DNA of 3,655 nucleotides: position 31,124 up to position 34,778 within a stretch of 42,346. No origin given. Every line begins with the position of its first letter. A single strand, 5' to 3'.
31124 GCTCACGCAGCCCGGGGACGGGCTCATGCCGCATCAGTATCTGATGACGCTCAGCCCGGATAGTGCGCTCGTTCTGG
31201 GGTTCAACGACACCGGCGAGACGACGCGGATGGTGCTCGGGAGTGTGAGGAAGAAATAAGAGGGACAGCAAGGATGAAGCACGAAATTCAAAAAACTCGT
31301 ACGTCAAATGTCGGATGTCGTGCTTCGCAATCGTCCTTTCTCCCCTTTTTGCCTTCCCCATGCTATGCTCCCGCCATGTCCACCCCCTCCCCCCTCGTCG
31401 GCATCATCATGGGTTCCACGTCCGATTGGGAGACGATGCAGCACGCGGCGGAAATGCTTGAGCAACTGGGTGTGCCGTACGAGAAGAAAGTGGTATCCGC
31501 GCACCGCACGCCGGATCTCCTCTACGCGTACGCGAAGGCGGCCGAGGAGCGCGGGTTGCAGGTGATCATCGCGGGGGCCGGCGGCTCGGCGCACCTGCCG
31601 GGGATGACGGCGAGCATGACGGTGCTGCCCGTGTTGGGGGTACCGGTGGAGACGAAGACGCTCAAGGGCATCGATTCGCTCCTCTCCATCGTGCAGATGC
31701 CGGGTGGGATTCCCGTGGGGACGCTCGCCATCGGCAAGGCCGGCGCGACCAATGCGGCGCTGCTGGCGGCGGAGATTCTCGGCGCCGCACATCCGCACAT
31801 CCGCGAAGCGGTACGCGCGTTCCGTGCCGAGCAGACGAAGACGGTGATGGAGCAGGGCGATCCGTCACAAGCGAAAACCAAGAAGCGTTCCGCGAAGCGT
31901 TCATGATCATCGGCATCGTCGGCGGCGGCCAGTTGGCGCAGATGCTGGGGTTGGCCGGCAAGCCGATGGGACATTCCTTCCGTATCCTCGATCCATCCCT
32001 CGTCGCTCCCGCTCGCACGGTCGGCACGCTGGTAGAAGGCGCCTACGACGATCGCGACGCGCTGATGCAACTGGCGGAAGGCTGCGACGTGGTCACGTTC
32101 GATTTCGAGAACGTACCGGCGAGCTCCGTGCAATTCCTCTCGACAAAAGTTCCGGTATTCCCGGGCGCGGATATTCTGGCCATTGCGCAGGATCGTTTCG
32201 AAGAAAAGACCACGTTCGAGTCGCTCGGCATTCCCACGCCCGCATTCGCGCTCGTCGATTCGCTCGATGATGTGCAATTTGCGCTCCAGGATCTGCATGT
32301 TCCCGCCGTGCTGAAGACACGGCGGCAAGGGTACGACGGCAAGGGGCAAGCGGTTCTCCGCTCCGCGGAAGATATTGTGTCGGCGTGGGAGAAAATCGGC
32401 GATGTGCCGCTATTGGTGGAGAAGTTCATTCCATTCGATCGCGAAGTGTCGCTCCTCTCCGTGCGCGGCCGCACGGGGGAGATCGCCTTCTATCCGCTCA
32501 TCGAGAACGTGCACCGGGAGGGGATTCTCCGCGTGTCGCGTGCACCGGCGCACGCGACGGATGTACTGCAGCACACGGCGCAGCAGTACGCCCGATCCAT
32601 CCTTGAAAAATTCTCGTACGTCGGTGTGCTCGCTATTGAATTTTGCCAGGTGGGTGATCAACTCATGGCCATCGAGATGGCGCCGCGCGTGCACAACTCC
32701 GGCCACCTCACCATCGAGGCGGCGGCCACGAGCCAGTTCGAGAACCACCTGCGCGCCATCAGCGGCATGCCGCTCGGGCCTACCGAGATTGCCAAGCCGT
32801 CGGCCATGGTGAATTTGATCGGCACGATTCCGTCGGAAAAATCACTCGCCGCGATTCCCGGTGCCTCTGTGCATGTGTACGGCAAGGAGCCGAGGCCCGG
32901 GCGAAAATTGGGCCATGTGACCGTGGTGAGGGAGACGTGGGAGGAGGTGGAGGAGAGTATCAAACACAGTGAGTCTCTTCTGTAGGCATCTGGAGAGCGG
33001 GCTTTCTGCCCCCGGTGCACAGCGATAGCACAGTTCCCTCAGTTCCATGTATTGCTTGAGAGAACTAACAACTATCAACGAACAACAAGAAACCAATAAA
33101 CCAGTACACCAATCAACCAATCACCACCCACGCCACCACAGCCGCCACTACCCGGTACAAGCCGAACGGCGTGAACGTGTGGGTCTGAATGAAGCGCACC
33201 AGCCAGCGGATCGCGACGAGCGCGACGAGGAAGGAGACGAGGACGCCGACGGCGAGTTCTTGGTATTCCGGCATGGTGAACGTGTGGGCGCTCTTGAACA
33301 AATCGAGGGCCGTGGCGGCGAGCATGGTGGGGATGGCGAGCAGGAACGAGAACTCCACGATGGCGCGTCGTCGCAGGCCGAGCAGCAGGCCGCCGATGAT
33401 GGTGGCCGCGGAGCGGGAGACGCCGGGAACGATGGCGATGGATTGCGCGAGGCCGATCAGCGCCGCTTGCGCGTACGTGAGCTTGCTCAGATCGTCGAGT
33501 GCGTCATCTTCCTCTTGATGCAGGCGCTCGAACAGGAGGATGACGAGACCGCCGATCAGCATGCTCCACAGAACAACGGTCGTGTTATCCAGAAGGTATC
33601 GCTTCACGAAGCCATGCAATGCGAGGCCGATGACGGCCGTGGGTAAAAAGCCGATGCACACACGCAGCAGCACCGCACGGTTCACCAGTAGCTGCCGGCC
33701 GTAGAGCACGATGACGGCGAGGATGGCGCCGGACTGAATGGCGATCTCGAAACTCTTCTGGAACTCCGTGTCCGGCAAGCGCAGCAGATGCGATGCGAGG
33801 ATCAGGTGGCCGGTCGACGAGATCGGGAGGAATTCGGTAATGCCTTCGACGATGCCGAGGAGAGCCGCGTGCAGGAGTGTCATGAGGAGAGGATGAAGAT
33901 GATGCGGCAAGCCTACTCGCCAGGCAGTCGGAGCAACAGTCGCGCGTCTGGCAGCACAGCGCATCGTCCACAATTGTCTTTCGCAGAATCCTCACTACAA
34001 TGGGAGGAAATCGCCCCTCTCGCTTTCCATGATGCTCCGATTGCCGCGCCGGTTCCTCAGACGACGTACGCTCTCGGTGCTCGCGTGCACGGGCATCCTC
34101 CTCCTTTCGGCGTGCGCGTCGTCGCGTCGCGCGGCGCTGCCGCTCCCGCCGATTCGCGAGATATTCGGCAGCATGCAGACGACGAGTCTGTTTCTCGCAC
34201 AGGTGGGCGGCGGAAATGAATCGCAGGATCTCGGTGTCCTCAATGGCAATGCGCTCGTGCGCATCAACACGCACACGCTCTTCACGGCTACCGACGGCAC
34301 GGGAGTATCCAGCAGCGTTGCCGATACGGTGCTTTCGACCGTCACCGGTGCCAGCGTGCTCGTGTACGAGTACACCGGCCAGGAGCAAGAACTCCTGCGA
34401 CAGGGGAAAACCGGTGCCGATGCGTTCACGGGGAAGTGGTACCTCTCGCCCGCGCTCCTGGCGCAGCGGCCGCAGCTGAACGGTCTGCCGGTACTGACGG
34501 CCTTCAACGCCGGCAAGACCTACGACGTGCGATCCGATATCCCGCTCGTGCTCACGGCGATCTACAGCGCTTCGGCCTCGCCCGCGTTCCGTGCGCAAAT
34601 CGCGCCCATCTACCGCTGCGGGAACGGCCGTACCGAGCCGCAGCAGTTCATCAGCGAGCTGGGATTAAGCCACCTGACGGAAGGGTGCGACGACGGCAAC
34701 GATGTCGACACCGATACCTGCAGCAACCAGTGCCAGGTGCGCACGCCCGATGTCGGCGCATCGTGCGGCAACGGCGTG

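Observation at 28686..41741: Two paralogous TMTC/PMT-like GT-C + TPR proteins bracket uppP and two giant Ser-rich secreted proteins: candidate protein O-glycosylation / cell-surface module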

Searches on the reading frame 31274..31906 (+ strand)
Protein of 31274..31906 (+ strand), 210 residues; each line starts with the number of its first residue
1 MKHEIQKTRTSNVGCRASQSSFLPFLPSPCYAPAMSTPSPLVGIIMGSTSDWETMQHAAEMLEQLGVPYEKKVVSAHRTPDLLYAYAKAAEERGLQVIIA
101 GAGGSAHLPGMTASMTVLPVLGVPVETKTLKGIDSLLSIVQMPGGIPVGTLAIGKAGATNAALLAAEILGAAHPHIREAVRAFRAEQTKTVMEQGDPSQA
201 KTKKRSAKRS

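Call 7: search_protein_families(library=pfam, proteins=[window:31274-31906:+], max_evalue=0.01)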
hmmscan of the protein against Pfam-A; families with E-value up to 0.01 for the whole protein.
window:31274-31906:+ (210 aa): 1 family
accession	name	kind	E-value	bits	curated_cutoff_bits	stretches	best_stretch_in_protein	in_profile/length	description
PF00731.26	AIRC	-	3.3e-64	215.3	30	1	42-189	2-147/148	AIR carboxylase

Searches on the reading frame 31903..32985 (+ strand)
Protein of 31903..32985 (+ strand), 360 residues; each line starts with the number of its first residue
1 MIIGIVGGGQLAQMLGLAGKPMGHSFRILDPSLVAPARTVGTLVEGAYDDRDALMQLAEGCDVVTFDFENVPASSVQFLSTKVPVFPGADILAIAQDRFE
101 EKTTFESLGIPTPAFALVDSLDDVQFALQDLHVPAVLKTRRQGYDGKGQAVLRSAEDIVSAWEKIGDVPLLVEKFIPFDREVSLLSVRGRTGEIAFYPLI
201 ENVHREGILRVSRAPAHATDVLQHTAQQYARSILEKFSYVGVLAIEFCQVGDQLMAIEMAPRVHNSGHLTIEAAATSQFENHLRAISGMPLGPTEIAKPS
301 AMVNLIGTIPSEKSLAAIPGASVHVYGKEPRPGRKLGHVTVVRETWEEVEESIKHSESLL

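Call 7: search_protein_families(library=pfam, proteins=[window:31903-32985:+], max_evalue=0.01)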
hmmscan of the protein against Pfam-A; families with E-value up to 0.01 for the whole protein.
window:31903-32985:+ (360 aa): 4 families
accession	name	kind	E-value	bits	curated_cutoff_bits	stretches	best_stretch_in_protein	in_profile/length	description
PF02222.28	ATP-grasp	-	1.8e-59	200.9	27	1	105-279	3-179/179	ATP-grasp domain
PF22660.2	RS_preATP-grasp-like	-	3.5e-31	107.9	27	1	2-96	3-98/98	Ribonucleotide synthetase preATP-grasp domain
PF17769.7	PurK_C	-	4.8e-19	68.2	22.6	1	300-351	1-55/56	Phosphoribosylaminoimidazole carboxylase C-terminal domain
PF02786.22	CPSase_L_D2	-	3.2e-05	24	19.8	1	97-278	1-195/211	Carbamoyl-phosphate synthase L chain, ATP binding domain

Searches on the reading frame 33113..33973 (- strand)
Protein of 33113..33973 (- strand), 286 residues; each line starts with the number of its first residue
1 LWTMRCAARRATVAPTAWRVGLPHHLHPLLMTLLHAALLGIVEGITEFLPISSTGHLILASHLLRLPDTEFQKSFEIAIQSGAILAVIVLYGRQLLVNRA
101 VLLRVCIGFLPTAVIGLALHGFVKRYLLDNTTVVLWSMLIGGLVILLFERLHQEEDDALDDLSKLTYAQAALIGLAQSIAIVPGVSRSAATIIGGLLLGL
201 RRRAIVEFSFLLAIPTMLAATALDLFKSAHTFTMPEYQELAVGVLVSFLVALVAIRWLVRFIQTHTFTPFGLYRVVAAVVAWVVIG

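Call 7: search_protein_families(library=pfam, proteins=[window:33113-33973:-], max_evalue=0.01)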
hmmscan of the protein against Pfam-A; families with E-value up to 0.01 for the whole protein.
window:33113-33973:- (286 aa): 2 families
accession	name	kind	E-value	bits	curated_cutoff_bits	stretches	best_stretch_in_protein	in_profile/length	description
PF02673.24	BacA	-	2.5e-73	247.4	33.4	1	36-280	1-257/257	Bacitracin resistance protein BacA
PF15033.11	Kinocilin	-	0.0087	16.1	27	0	161-226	9-69/123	Kinocilin protein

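Call 10: search_protein_families(library=ncbifam, proteins=[window:33113-33973:-], max_evalue=0.01)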
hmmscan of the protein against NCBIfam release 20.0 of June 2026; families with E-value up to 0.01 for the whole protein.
window:33113-33973:- (286 aa): 12 families
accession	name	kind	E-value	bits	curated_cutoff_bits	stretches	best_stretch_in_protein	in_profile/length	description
NF001390.0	PRK00281.1-4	equivalog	6.4e-79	265.2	260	1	30-284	3-265/272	undecaprenyl-diphosphate phosphatase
NF001389.0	PRK00281.1-2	equivalog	2.2e-78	263.4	262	1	31-283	4-262/272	undecaprenyl-diphosphate phosphatase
TIGR00753.1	undec_PP_bacA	equivalog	2.2e-70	237.3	217.5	1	36-276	1-253/255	undecaprenyl-diphosphatase UppP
NF001391.0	PRK00281.1-5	equivalog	9.5e-67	225.3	293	1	30-281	3-269/279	undecaprenyl-diphosphate phosphatase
NF001388.0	PRK00281.1-1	equivalog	1e-66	225.3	362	1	31-285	5-272/273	undecaprenyl-diphosphate phosphatase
NF001393.0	PRK00281.2-4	equivalog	1e-51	176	284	1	31-284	1-263/266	undecaprenyl-diphosphate phosphatase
NF001392.0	PRK00281.2-1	equivalog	3.5e-49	167.8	308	2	104-284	93-271/280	undecaprenyl-diphosphate phosphatase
NF001394.0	PRK00281.2-5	equivalog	7.6e-43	147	311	1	30-284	5-274/281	undecaprenyl-diphosphate phosphatase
NF001397.0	PRK00281.3-4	equivalog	3.6e-40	138.3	363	2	99-285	88-278/281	undecaprenyl-diphosphate phosphatase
NF001395.0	PRK00281.3-1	equivalog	2.1e-31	109.4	394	2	155-283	173-301/306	undecaprenyl-diphosphate phosphatase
NF001396.0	PRK00281.3-3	equivalog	2.3e-28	99.8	382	2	101-281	88-260/264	undecaprenyl-diphosphate phosphatase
NF001398.0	PRK00281.3-5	equivalog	7.4e-23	81.7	354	1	31-268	2-256/278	undecaprenyl-diphosphate phosphatase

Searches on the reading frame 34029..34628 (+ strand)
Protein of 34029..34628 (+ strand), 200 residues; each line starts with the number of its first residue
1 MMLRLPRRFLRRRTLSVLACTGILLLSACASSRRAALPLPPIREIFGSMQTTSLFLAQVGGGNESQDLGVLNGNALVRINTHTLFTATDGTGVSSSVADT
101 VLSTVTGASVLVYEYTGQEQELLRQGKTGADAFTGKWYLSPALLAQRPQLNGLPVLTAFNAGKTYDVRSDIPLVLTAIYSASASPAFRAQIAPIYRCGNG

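Call 77: search_protein_families(library=pfam, proteins=[window:34029-34628:+], max_evalue=1)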
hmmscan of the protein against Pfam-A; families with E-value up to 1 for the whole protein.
window:34029-34628:+ (200 aa): 0 families
